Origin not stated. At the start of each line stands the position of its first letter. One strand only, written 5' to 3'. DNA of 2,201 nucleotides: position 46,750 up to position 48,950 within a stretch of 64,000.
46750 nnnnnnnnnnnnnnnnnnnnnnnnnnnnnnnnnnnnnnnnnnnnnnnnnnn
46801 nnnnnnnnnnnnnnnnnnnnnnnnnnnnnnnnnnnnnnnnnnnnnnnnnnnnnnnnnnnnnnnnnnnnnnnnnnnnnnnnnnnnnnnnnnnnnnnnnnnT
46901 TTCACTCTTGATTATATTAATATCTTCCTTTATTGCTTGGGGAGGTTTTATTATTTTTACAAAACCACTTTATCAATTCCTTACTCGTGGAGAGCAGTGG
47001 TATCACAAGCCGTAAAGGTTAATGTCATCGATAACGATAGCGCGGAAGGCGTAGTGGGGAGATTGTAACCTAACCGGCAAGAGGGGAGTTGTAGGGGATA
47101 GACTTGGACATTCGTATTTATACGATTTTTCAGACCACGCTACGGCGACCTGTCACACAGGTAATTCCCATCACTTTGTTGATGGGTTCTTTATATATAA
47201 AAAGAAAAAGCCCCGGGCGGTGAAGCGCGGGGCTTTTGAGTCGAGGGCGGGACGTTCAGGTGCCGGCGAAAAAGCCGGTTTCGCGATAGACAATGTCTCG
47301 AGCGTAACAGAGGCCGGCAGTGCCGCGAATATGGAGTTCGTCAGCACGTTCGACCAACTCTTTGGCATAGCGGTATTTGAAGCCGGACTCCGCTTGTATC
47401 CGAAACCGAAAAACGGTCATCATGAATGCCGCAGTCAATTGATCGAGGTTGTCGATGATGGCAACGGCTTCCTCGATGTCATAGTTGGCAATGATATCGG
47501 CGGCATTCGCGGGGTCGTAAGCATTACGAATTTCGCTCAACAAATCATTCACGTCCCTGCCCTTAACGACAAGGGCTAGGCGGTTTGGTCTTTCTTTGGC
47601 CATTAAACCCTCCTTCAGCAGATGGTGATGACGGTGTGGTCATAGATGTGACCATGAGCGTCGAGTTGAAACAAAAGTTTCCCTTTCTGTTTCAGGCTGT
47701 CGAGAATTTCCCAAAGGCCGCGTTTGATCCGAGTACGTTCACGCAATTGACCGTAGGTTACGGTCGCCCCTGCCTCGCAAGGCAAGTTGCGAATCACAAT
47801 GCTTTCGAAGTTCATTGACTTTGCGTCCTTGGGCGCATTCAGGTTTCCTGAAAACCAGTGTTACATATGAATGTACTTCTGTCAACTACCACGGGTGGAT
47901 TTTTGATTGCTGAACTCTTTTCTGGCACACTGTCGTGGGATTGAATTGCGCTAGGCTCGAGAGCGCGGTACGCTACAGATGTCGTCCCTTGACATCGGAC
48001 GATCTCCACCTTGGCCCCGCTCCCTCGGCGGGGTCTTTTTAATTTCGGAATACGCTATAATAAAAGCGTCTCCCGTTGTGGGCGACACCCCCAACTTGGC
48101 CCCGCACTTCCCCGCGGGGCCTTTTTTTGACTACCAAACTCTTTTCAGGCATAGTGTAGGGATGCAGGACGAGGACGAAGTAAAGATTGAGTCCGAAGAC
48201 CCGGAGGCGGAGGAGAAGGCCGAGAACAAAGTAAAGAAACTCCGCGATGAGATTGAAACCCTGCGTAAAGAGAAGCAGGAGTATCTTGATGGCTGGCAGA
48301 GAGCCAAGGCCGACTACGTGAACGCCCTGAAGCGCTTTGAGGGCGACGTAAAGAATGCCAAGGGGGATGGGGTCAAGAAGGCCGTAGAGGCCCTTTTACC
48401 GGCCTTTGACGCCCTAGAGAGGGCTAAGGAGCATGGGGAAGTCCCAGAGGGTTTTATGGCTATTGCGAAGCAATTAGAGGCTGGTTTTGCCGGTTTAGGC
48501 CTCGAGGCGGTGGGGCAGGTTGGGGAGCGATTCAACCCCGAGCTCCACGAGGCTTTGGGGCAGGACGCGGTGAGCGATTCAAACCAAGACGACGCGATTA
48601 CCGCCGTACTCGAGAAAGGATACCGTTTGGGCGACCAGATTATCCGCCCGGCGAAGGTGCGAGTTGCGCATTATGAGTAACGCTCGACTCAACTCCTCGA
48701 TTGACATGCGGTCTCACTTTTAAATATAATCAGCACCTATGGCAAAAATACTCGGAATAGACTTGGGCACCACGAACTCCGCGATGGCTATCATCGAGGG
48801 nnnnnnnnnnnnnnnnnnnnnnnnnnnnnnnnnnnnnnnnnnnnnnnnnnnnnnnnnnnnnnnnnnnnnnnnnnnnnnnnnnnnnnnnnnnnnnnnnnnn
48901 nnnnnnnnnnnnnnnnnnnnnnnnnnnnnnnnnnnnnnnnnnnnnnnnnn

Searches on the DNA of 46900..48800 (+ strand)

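Call 3: search_rna_families(source=window, start=46900, end=48800, threshold=evalue, max_evalue=10, show_alignments=3)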
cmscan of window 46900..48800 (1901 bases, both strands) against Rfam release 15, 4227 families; matches with E-value up to 10: 20.
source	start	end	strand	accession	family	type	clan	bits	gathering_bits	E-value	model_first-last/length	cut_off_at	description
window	48067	48128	+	RF02278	Betaproteobacteria_toxic_sRNA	Gene; sRNA;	-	25.4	50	0.021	1-64/64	no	Betaproteobacteria toxic small RNA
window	47195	47270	-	RF00519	suhB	Gene; sRNA;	CL00108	23.9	41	0.036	1-77/77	no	Makes More Granules Regulator RNA (mmgR)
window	48016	48126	+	RF02232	sX13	Gene; sRNA;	-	23.4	50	0.086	1-115/115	no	Xanthomonadaceae sRNA sX13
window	48064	48135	+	RF00519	suhB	Gene; sRNA;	CL00108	22.6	41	0.079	1-77/77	no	Makes More Granules Regulator RNA (mmgR)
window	48054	48129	+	RF02869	ncS025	Gene; sRNA;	-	22.2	46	0.39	1-85/85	no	Burkholderia sRNA 25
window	48040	48126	+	RF02344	ar14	Gene; sRNA;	-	20.8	58.8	0.34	1-123/123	no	Alphaproteobacterial ar14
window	47204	47239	+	RF01791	F6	Gene; sRNA;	-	20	46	1.9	1-57/57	no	F6 TB sRNA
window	47187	47246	+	RF02067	STnc310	Gene; sRNA;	-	19.7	40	1.3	1-61/61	no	Salmonella enterica sRNA STnc310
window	48014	48128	+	RF02837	anti-hemB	Gene; sRNA;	-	18.7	49.5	0.24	1-81/81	no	Burkholderia RNA 7 (anti-hemB)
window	48064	48128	+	RF02871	ncS54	Gene; sRNA;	-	18.5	43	0.44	1-79/79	no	Burkholderia sRNA 54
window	47156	47238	+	RF00512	Leu_leader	Cis-reg; leader;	-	17.9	50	1.4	1-148/148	no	Leucine operon leader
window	47959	48038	+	RF02701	PsrR1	Gene; sRNA;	-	17.9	42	3.1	1-79/79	no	Photosynthesis regulatory RNA1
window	48443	48506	-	RF02959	DUF3085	Cis-reg;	-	17.9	40.6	4.2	1-76/76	no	DUF3085 RNA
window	47427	47463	-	RF00498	EAV_LTH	Cis-reg; leader;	-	17.7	70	0.68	1-45/45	no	Equine arteritis virus leader TRS hairpin (LTH)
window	47205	47259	-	RF00512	Leu_leader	Cis-reg; leader;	-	17.1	50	2.3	1-148/148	no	Leucine operon leader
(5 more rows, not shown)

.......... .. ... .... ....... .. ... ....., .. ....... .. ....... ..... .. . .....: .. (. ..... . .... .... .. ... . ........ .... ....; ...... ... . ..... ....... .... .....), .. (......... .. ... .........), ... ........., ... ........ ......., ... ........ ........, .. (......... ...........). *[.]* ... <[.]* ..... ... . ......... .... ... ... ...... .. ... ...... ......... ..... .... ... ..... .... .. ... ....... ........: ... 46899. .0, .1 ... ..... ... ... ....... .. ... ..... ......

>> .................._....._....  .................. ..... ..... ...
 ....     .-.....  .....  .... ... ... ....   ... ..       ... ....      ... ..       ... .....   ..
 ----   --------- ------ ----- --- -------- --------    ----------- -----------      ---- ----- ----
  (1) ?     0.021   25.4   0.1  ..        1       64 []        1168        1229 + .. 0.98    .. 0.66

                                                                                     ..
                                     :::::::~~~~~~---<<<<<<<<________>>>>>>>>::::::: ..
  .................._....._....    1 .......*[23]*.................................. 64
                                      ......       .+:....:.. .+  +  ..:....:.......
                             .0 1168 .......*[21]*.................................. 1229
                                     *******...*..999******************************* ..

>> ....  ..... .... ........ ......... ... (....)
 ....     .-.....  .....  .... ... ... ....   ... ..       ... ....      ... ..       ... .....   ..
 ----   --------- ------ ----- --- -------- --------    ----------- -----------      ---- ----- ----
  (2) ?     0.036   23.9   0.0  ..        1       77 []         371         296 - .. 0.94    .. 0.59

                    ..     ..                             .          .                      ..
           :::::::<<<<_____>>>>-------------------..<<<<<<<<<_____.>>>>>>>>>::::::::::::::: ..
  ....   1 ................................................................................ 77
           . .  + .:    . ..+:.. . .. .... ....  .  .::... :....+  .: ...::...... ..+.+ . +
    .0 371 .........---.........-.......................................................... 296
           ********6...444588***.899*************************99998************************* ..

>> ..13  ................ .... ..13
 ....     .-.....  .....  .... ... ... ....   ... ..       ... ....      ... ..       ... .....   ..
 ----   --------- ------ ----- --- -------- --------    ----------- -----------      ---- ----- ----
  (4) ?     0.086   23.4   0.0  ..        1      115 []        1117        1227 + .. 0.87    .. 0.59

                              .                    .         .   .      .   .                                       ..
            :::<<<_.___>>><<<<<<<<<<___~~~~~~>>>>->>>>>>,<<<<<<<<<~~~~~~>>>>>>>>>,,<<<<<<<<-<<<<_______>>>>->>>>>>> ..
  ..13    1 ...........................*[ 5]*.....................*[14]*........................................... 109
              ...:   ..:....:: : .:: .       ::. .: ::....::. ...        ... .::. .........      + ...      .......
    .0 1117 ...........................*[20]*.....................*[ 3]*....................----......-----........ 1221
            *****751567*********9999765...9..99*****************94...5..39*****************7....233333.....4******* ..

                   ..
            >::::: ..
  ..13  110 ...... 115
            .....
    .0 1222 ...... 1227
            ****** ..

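Call 44: search_rna_families(sources=[L086, L164, L115, L111, L150, L084, L085, L099, L133, L135], threshold=gathering)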
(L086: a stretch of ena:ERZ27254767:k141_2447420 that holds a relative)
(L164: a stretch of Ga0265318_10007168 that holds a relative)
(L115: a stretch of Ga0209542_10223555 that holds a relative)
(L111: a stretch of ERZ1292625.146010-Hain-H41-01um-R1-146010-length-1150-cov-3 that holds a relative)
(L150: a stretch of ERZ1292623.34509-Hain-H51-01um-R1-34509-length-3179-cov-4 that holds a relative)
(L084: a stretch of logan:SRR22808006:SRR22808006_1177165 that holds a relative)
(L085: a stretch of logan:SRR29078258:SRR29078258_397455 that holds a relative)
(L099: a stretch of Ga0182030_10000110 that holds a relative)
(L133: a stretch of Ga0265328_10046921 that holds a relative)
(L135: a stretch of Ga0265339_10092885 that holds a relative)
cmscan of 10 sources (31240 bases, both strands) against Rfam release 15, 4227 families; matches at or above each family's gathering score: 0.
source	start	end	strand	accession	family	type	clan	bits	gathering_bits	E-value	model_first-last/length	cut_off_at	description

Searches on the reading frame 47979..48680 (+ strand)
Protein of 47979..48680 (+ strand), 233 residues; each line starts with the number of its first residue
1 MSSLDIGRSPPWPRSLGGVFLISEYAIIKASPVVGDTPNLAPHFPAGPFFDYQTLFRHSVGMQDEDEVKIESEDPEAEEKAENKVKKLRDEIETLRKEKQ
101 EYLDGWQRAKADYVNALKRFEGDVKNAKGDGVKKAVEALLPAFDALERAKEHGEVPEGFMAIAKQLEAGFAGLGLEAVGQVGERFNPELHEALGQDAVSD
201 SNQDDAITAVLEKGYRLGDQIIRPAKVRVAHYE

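Call 14: find_encoding_contigs(protein=window:47979-48680:+, flank=3000, max_places=10)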
Protein window:47979-48680:+ (233 aa): 2 contigs read that carry it; 2 places shown.
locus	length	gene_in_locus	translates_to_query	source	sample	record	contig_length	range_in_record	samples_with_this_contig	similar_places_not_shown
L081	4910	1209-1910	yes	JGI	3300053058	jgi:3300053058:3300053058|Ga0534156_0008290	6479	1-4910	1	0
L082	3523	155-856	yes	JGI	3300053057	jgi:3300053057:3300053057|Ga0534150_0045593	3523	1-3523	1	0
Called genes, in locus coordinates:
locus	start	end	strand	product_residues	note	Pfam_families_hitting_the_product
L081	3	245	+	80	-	?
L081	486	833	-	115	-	-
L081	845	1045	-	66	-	-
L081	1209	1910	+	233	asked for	PF01025:GrpE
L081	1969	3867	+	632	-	PF00012:HSP70, PF06723:MreB_Mbl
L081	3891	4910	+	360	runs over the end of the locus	PF00226:DnaJ, PF01556:DnaJ_C, PF00684:DnaJ_CXXCXGXG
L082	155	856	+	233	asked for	PF01025:GrpE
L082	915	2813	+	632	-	PF00012:HSP70, PF06723:MreB_Mbl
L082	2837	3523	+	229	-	?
